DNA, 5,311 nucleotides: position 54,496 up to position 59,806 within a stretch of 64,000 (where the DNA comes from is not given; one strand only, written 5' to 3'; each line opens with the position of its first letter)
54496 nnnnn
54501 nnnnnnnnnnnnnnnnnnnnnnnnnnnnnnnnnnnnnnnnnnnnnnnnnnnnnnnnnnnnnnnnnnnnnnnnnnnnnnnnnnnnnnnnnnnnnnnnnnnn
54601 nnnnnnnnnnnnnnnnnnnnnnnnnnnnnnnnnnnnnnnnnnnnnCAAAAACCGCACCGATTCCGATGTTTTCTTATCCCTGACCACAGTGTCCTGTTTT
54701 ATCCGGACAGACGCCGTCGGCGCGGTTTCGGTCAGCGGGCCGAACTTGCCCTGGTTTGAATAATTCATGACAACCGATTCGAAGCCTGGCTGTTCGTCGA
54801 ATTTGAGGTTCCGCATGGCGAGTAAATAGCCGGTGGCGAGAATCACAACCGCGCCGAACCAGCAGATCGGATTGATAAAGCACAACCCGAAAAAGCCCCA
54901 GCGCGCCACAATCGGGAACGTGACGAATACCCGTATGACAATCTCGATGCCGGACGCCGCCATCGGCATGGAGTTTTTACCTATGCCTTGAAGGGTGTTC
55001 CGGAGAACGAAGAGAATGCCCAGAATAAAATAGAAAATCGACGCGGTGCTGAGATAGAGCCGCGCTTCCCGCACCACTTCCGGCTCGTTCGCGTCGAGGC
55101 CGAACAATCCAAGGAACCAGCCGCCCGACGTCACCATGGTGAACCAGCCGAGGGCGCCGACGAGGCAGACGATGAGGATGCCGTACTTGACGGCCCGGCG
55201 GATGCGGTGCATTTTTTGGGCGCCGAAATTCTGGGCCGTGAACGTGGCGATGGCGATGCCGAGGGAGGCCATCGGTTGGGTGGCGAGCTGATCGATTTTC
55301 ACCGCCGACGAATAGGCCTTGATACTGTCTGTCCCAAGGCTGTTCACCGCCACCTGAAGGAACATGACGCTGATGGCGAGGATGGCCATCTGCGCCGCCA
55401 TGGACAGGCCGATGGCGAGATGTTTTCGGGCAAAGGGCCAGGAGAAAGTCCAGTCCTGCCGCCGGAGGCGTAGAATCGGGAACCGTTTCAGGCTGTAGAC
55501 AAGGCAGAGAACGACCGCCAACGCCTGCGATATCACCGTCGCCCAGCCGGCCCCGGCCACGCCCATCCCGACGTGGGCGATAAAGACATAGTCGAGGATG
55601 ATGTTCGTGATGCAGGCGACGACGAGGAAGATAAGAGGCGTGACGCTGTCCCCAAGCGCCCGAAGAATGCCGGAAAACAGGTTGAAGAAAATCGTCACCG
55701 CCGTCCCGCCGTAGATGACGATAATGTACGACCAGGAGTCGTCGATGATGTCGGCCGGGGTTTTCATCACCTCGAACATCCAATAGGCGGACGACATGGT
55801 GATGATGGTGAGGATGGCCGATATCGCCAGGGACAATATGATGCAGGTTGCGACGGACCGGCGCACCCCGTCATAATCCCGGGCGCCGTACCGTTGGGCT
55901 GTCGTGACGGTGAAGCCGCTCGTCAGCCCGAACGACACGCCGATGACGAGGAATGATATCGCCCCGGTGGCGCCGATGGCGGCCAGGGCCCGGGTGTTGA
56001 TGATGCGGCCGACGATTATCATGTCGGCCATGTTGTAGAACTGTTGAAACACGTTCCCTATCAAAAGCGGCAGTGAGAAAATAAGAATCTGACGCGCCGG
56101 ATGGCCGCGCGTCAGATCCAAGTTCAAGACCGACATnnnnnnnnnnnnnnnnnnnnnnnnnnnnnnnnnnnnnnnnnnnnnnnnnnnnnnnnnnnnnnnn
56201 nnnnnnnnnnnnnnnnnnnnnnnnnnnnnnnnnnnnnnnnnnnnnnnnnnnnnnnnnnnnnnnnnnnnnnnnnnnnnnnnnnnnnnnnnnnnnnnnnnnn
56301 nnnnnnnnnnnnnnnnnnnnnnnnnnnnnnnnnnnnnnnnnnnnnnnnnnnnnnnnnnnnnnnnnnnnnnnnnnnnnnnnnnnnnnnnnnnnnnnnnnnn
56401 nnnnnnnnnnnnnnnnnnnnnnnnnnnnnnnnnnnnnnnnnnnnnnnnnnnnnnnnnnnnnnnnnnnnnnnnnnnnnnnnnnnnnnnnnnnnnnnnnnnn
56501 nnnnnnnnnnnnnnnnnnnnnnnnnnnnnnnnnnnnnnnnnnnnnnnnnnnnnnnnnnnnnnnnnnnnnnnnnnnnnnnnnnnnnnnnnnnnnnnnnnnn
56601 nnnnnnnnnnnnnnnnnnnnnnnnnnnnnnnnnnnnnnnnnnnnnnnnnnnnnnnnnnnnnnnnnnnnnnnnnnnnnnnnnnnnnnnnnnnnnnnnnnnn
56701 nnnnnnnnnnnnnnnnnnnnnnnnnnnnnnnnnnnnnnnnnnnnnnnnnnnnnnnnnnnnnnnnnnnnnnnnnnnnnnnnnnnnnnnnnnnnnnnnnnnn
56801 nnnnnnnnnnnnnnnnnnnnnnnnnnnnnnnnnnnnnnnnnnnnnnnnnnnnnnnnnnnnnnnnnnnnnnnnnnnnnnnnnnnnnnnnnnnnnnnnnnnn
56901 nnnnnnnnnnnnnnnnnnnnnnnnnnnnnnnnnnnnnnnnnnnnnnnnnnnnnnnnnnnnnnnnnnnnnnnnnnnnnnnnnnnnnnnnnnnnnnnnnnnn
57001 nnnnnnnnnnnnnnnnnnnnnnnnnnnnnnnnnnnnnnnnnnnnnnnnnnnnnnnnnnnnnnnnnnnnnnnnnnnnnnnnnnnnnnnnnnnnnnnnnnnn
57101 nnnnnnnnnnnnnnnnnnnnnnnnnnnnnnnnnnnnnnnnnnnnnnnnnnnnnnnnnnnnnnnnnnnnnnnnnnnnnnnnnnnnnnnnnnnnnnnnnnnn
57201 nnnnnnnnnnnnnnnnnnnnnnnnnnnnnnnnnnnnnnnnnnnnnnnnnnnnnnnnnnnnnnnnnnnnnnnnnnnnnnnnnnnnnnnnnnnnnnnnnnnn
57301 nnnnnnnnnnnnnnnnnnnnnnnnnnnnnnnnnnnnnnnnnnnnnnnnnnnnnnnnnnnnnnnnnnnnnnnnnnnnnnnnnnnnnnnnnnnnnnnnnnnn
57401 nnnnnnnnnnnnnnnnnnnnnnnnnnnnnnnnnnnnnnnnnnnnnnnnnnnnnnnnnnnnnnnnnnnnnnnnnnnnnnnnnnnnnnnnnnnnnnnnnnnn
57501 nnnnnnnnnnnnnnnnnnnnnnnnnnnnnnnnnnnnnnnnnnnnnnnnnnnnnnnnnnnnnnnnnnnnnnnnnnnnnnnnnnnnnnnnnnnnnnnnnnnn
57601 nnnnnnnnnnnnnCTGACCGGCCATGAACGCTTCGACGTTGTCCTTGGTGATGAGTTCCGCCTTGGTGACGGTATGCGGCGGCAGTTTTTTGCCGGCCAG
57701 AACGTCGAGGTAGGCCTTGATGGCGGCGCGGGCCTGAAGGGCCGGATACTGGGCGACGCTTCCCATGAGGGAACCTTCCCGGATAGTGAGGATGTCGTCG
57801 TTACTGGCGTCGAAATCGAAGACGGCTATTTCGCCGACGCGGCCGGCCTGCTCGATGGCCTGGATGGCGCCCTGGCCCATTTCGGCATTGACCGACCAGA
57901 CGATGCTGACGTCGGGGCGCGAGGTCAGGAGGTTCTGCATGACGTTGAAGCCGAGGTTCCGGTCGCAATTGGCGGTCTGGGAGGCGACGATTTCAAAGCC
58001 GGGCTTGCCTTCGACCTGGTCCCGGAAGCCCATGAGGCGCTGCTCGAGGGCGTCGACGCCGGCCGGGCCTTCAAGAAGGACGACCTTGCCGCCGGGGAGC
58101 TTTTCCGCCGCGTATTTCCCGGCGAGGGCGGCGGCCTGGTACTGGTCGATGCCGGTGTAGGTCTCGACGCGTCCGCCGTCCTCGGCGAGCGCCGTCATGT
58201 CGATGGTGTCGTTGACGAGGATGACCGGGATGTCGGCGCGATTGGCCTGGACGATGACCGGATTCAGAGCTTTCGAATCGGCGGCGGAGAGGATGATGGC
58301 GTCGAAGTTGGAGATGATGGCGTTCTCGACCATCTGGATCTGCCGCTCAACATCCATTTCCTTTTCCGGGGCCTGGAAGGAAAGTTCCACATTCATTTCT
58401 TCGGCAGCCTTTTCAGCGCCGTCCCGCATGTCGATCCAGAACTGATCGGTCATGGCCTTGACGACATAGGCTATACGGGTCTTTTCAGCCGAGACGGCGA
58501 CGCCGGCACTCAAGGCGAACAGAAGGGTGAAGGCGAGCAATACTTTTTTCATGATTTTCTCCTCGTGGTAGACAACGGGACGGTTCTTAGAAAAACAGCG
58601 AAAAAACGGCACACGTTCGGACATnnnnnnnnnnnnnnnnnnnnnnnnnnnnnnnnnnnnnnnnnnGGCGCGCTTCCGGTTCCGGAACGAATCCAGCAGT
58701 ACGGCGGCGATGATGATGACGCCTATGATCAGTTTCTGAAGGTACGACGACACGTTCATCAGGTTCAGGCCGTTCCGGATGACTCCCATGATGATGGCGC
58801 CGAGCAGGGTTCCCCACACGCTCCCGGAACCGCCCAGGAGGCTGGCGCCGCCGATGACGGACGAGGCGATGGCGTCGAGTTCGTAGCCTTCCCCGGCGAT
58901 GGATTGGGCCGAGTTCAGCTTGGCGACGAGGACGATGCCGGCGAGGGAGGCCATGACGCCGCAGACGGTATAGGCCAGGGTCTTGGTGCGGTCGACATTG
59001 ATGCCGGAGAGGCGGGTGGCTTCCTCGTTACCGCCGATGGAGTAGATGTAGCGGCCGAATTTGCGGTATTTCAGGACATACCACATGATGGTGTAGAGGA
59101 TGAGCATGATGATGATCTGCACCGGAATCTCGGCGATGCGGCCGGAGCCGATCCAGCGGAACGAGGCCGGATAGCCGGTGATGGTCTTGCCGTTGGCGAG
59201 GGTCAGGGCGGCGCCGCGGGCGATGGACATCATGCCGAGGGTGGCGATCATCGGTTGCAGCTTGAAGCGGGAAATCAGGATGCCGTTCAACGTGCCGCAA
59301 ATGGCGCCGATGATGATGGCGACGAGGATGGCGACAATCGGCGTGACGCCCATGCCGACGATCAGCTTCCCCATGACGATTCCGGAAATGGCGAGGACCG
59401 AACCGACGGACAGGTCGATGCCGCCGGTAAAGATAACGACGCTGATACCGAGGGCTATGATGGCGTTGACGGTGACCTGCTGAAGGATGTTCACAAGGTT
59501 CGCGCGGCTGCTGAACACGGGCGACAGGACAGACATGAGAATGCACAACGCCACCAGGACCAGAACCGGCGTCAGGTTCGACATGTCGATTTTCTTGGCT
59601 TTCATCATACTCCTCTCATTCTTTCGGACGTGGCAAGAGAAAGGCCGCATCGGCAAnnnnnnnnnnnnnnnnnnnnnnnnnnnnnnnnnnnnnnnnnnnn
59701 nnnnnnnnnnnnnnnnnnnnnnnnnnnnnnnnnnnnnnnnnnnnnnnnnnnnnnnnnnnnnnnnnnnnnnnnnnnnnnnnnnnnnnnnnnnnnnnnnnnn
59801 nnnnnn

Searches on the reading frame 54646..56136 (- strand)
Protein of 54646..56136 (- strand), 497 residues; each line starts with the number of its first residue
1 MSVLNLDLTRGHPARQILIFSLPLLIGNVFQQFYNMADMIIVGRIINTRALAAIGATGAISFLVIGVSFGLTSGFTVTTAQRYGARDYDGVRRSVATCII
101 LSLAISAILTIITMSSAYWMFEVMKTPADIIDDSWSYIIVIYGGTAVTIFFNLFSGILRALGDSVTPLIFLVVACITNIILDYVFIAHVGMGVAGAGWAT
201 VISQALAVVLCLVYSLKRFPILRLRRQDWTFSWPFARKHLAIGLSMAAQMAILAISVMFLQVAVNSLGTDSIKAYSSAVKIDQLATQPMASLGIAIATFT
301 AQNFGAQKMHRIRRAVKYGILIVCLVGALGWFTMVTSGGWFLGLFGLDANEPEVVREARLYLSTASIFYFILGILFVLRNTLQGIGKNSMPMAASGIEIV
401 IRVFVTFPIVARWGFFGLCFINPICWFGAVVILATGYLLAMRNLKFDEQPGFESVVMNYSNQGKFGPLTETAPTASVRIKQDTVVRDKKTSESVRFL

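Call 21: search_protein_families(library=pfam, proteins=[window:54646-56136:-])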
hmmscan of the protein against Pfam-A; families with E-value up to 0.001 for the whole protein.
window:54646-56136:- (497 aa): 1 family
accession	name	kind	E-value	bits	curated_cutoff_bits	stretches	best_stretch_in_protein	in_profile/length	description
PF01554.23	MatE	-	6e-51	172.8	24.9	2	23-184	1-161/161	MatE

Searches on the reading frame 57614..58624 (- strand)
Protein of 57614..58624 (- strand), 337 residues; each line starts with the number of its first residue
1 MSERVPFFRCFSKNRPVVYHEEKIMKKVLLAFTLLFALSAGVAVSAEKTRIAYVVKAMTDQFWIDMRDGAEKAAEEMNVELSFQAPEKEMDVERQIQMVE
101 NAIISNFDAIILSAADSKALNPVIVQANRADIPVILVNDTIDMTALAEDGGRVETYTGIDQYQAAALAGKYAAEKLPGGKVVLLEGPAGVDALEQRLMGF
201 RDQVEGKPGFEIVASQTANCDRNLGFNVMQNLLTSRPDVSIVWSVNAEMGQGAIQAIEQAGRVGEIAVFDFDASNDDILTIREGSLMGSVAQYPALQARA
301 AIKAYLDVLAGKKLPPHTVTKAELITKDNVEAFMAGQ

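Call 39: search_protein_families(library=pfam, proteins=[window:57614-58624:-])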
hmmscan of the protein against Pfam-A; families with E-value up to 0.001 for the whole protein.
window:57614-58624:- (337 aa): 4 families
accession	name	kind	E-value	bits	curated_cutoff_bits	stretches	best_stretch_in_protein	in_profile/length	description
PF13407.12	Peripla_BP_4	-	2.2e-61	208.1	35.1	1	51-313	1-258/258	Periplasmic binding protein domain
PF00532.27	Peripla_BP_1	-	1.3e-20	74.5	22.2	1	50-263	3-207/281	Periplasmic binding proteins and sugar binding domain of LacI family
PF13377.12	Peripla_BP_3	-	0.00015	22.3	26.5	0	190-326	23-163/167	Periplasmic binding protein-like domain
PF13458.12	Peripla_BP_6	-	0.00046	20.4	31.7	1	65-308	20-264/343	Periplasmic binding protein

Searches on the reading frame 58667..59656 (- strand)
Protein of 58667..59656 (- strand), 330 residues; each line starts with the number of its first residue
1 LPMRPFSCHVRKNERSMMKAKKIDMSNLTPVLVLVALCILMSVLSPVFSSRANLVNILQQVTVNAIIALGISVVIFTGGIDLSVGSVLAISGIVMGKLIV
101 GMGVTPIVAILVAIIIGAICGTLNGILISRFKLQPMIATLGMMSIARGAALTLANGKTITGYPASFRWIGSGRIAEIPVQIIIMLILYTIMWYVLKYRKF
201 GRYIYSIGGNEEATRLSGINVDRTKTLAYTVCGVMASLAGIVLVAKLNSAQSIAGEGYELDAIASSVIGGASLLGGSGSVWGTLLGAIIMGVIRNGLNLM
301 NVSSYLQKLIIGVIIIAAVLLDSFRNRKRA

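Call 39: search_protein_families(library=pfam, proteins=[window:58667-59656:-])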
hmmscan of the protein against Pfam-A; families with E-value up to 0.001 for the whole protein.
window:58667-59656:- (330 aa): 1 family
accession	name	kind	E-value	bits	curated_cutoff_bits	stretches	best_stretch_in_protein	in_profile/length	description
PF02653.21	BPD_transp_2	-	3.3e-47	161.3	26.8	1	53-319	1-269/269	Branched-chain amino acid transport system / permease component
